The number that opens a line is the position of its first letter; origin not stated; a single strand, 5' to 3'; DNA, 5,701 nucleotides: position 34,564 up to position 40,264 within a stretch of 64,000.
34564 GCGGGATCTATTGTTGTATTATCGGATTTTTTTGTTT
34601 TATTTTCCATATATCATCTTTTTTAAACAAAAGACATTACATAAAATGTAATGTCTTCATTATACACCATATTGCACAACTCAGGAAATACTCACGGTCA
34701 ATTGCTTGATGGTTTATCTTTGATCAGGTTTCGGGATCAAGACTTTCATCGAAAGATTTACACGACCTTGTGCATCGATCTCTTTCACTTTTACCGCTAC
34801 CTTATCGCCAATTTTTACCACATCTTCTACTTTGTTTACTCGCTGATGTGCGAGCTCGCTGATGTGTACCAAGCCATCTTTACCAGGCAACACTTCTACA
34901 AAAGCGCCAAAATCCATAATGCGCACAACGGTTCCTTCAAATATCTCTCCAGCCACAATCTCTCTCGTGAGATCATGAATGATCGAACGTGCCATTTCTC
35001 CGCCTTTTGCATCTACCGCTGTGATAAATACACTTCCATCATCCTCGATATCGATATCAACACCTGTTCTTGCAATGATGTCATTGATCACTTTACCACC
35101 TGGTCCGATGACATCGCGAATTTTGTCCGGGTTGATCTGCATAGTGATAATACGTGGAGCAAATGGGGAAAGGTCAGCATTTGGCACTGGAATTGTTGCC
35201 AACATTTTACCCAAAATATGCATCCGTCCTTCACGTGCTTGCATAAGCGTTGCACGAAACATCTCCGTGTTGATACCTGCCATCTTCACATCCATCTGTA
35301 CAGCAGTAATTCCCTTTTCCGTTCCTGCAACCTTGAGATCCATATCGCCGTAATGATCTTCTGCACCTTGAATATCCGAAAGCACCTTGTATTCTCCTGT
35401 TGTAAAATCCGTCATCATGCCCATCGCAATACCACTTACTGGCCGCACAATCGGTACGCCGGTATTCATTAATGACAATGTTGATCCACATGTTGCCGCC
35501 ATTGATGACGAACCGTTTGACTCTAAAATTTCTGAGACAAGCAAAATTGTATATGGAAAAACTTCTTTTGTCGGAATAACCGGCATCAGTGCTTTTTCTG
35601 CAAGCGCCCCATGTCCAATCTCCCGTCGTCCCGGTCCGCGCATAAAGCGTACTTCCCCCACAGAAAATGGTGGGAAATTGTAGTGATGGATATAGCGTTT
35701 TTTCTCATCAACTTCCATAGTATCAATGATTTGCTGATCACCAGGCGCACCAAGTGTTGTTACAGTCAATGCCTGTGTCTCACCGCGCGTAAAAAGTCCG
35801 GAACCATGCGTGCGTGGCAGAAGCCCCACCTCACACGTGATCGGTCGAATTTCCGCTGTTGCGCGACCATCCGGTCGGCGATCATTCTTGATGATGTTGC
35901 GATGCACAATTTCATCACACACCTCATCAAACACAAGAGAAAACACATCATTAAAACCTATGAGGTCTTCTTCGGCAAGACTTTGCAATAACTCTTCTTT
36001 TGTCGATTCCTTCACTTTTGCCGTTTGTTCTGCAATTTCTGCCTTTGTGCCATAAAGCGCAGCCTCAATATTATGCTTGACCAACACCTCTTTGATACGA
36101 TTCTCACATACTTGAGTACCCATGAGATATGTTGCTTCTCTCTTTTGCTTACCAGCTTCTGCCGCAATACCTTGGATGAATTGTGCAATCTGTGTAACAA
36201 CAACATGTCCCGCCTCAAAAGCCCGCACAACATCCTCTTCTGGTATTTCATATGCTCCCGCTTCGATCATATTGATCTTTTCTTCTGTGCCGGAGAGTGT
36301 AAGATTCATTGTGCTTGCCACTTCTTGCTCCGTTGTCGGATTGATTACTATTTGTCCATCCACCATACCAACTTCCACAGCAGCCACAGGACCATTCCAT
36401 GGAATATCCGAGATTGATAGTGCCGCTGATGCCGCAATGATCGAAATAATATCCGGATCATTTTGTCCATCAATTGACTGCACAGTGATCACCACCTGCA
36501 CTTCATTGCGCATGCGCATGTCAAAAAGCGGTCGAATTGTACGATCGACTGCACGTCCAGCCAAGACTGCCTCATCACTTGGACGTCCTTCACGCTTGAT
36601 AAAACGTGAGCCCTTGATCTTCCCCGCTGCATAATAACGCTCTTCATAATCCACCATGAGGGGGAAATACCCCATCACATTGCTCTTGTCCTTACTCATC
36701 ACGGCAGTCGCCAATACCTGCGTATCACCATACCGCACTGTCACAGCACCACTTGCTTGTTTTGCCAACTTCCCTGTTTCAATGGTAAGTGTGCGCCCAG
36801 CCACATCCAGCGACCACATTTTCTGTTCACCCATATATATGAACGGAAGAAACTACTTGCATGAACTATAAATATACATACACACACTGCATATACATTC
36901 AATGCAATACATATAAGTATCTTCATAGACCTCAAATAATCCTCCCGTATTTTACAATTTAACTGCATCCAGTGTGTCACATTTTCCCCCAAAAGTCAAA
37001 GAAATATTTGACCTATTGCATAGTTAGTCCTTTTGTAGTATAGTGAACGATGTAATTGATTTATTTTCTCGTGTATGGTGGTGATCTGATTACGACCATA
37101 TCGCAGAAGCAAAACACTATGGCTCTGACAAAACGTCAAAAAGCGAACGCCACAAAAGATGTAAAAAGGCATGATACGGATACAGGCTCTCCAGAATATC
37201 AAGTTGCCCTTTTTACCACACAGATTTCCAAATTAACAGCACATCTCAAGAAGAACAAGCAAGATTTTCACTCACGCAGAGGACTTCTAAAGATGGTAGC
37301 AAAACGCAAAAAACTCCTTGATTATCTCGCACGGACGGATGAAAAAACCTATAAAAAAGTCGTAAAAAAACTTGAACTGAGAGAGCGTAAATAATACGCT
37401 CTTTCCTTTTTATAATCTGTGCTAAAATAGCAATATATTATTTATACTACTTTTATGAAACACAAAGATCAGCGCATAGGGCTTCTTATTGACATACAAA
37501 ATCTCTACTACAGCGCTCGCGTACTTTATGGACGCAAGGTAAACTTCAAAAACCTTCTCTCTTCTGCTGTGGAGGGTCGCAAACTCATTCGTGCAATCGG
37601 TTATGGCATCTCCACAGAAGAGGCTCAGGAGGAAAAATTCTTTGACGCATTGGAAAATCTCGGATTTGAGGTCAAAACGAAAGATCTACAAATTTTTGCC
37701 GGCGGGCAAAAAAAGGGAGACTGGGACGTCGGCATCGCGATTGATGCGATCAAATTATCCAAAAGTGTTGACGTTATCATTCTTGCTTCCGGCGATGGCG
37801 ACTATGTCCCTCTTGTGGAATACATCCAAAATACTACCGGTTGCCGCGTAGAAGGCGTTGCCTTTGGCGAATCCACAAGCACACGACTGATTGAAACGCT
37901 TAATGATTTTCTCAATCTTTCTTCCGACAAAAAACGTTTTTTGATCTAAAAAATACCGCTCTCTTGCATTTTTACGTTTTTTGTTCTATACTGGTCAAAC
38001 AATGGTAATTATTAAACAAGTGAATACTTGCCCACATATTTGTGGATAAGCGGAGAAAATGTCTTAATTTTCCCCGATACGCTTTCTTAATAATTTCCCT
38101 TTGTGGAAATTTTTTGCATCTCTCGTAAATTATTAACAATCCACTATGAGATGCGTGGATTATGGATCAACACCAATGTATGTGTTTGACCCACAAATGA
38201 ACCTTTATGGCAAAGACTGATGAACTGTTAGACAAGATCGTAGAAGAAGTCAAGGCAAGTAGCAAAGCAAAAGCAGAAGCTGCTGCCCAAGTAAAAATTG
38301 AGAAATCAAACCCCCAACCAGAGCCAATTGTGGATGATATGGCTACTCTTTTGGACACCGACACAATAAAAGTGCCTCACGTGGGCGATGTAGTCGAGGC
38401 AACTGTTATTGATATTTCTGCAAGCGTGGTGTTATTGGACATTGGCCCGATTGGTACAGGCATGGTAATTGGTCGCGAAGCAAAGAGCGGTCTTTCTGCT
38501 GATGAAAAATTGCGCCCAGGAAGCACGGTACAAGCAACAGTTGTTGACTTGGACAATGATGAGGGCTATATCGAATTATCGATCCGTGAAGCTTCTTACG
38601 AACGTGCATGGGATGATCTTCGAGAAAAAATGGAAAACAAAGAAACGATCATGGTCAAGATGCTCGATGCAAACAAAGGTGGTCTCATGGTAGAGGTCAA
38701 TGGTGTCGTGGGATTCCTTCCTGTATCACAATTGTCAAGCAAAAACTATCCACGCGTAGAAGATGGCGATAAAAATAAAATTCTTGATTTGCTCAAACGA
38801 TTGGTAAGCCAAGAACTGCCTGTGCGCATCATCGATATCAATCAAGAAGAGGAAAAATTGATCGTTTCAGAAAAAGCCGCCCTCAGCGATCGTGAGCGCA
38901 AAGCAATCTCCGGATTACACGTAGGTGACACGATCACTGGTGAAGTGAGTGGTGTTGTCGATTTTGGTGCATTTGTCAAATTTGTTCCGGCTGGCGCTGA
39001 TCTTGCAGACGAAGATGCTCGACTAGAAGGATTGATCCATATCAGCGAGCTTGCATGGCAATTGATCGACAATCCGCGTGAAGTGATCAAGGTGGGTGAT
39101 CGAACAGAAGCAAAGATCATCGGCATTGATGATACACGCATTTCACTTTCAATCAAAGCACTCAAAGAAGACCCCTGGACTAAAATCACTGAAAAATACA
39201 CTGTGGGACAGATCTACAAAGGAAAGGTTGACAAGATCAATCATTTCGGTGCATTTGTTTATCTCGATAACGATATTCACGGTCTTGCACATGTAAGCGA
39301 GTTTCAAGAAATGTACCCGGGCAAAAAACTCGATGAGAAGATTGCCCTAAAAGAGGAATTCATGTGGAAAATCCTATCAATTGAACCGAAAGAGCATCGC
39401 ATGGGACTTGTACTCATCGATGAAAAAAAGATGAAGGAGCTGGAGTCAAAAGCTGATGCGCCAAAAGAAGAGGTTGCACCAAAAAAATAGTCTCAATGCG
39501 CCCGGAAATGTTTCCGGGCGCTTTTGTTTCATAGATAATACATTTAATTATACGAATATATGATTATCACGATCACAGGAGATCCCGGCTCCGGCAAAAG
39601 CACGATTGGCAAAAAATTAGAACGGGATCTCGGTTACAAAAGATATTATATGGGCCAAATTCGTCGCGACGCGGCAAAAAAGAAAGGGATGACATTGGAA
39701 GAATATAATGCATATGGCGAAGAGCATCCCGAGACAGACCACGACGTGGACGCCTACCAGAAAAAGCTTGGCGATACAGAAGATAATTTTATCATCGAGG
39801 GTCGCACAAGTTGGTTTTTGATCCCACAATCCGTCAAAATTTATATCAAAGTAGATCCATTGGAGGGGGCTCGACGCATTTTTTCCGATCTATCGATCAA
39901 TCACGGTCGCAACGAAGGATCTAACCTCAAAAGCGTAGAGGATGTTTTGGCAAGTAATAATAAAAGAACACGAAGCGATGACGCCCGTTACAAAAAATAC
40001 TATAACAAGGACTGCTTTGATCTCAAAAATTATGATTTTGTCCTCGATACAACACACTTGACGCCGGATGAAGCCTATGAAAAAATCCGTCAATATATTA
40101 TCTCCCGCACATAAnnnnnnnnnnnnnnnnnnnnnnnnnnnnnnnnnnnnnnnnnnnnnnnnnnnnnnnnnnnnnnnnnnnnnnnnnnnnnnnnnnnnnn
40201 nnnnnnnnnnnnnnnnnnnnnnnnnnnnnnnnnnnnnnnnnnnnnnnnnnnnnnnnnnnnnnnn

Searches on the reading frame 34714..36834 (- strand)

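Call 47: search_protein_families(library=pfam, proteins=[window:34714-36834:-], max_evalue=0.001)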
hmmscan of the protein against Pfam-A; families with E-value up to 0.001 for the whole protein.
window:34714-36834:- (706 aa): 5 families
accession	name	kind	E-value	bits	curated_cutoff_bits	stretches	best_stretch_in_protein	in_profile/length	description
PF01138.27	RNase_PH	-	3.6e-55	186.3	25.5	2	13-145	2-130/130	3' exoribonuclease family, domain 1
PF00575.29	S1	-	3.6e-19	69.4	22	1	628-697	4-74/74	S1 RNA binding domain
PF03725.20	RNase_PH_C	-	5.8e-17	61.8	20.8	1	148-210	1-65/67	3' exoribonuclease family, domain 2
PF00013.35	KH_1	-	8e-09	35.6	21.5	1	563-620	2-65/66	KH domain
PF03726.19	PNPase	-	3.5e-05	24.6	24.6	1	245-324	4-80/81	Polyribonucleotide nucleotidyltransferase, RNA binding domain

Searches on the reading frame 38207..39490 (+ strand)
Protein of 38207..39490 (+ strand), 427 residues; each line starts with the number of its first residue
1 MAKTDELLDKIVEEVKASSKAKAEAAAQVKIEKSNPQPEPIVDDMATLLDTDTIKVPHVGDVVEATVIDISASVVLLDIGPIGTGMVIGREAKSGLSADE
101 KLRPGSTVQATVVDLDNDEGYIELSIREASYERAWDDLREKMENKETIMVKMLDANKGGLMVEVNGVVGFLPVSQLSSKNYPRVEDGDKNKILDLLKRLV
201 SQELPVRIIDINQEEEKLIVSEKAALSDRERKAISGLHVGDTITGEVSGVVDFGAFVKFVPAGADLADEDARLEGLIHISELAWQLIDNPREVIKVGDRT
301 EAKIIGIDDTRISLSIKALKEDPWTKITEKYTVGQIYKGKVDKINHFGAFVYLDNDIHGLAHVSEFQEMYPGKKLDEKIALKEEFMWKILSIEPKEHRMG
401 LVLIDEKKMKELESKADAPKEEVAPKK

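Call 48: search_protein_families(library=pfam, proteins=[window:38207-39490:+], max_evalue=0.001)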
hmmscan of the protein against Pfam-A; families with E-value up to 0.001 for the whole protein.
window:38207-39490:+ (427 aa): 4 families
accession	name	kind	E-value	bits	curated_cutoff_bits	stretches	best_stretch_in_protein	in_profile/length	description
PF00575.29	S1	-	1.3e-38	131.6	22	4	239-317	4-74/74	S1 RNA binding domain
PF21710.3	Spt6_S1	-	1.3e-07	32.3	27.5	0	94-129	54-89/91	Spt6, S1/OB domain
PF23459.1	S1_RRP5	-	2.2e-07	31.8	27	0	97-125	43-71/72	RRP5 S1 domain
PF21543.3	CvfB_2nd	-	0.00097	19.5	27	0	290-317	51-75/76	Virulence regulatory factor CvfB, second domain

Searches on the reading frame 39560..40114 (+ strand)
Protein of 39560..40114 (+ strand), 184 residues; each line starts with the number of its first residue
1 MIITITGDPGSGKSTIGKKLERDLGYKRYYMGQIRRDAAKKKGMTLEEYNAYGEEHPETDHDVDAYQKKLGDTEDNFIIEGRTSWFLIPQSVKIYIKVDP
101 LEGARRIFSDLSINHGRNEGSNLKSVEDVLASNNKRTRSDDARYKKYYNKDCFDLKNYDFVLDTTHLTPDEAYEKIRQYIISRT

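Call 48: search_protein_families(library=pfam, proteins=[window:39560-40114:+], max_evalue=0.001)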
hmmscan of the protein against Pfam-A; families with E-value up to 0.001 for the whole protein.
window:39560-40114:+ (184 aa): 4 families
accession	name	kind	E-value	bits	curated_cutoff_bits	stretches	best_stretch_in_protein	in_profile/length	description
PF13189.12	Cytidylate_kin2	-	1.1e-16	62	28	1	2-166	1-176/176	Cytidylate kinase-like family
PF13238.12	AAA_18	-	3.6e-13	50.5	29.4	1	3-107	1-108/128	AAA domain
PF13207.12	AAA_17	-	7.8e-10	39.6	27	1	6-83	1-80/136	AAA domain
PF02224.24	Cytidylate_kin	-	2.8e-09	37.5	26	1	62-180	101-209/211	Cytidylate kinase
